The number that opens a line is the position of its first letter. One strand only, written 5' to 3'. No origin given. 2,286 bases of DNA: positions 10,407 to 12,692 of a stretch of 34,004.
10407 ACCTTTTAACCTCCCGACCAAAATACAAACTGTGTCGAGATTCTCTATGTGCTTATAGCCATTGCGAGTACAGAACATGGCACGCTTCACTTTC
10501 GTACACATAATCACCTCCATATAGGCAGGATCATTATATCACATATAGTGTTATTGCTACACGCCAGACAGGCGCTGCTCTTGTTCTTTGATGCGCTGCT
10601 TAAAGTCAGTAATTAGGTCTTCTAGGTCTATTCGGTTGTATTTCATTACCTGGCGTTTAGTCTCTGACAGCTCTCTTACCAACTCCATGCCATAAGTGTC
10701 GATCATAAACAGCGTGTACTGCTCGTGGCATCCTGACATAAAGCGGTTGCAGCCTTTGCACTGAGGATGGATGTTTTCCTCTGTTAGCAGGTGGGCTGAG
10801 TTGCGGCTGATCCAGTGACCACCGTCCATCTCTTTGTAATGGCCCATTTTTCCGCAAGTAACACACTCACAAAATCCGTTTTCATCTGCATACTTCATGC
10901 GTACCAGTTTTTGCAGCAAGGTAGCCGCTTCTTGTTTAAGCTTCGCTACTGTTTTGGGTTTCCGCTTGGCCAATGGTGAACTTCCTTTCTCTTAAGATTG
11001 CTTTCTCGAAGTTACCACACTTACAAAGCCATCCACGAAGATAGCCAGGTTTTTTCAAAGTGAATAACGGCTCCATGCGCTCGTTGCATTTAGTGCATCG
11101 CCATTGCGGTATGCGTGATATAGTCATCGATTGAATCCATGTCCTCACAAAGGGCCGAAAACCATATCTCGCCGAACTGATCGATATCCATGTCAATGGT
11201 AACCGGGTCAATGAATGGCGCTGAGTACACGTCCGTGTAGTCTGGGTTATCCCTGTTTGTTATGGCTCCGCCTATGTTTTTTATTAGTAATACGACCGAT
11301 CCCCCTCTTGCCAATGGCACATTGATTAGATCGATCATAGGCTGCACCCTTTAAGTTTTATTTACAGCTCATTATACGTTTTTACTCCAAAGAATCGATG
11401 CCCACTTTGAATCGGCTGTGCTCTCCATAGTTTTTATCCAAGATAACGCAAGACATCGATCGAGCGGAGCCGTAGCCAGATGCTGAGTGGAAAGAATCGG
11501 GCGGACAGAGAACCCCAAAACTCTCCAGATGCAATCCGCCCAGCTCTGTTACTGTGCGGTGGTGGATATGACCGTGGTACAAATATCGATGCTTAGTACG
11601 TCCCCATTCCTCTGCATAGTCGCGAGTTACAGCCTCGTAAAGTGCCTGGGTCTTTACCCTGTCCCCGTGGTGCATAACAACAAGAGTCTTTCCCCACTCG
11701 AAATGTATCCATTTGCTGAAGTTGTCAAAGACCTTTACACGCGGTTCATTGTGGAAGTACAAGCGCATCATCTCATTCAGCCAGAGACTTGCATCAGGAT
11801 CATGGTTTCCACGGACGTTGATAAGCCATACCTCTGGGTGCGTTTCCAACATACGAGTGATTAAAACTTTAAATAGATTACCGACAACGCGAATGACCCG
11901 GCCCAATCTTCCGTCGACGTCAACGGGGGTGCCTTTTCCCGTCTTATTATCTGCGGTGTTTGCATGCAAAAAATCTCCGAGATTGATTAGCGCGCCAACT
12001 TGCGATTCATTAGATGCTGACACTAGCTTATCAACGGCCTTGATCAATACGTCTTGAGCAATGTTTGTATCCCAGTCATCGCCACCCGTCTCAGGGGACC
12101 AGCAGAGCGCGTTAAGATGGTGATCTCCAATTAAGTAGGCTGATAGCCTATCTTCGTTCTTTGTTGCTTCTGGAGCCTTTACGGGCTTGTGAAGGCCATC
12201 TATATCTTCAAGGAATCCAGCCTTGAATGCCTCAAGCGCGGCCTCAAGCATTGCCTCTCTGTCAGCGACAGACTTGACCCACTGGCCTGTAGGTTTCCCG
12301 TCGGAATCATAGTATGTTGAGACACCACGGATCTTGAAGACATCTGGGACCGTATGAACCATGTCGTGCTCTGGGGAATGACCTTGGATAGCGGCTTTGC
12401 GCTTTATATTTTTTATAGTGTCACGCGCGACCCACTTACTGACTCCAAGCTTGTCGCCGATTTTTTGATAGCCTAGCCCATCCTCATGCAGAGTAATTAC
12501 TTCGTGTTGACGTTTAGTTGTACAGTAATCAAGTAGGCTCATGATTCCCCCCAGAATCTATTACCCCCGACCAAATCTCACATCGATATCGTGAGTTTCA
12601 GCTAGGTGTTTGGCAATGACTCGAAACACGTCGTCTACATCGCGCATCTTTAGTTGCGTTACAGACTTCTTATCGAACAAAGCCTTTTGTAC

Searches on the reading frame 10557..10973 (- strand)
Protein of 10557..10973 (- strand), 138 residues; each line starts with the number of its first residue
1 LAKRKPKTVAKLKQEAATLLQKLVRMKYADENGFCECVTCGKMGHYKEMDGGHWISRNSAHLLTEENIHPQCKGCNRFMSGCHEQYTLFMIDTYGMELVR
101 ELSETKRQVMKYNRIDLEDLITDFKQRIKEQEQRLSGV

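Call 7: search_protein_families(library=phrogs, proteins=[window:10557-10973:-], max_evalue=0.001)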
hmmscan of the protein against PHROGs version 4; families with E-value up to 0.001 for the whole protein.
window:10557-10973:- (138 aa): 2 families
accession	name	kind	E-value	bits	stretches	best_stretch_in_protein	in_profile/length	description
phrog_5034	-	DNA, RNA and nucleotide metabolism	1.2e-22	81.5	1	3-133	5-132/138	NinG/ Rap DNA junction specific endonuclease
phrog_171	-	DNA, RNA and nucleotide metabolism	5.1e-21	76.8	1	3-136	97-226/452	NinG/ Rap DNA junction specific endonuclease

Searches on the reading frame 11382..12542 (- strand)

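Call 7: search_protein_families(library=phrogs, proteins=[window:11382-12542:-], max_evalue=0.001)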
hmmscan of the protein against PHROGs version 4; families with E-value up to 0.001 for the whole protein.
window:11382-12542:- (386 aa): 5 families
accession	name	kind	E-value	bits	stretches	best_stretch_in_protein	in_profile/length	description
phrog_704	-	DNA, RNA and nucleotide metabolism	1.6e-94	318.2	1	8-383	5-387/390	DNA repair exonuclease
phrog_20762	-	unknown function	9.5e-23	81.7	1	270-380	2-113/117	-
phrog_284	-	DNA, RNA and nucleotide metabolism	2.2e-20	73.9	1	23-373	20-385/398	exonuclease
phrog_20703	-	unknown function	1.1e-12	49.3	1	22-201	59-231/258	-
phrog_21891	-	unknown function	1.2e-05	27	1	258-352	10-103/130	-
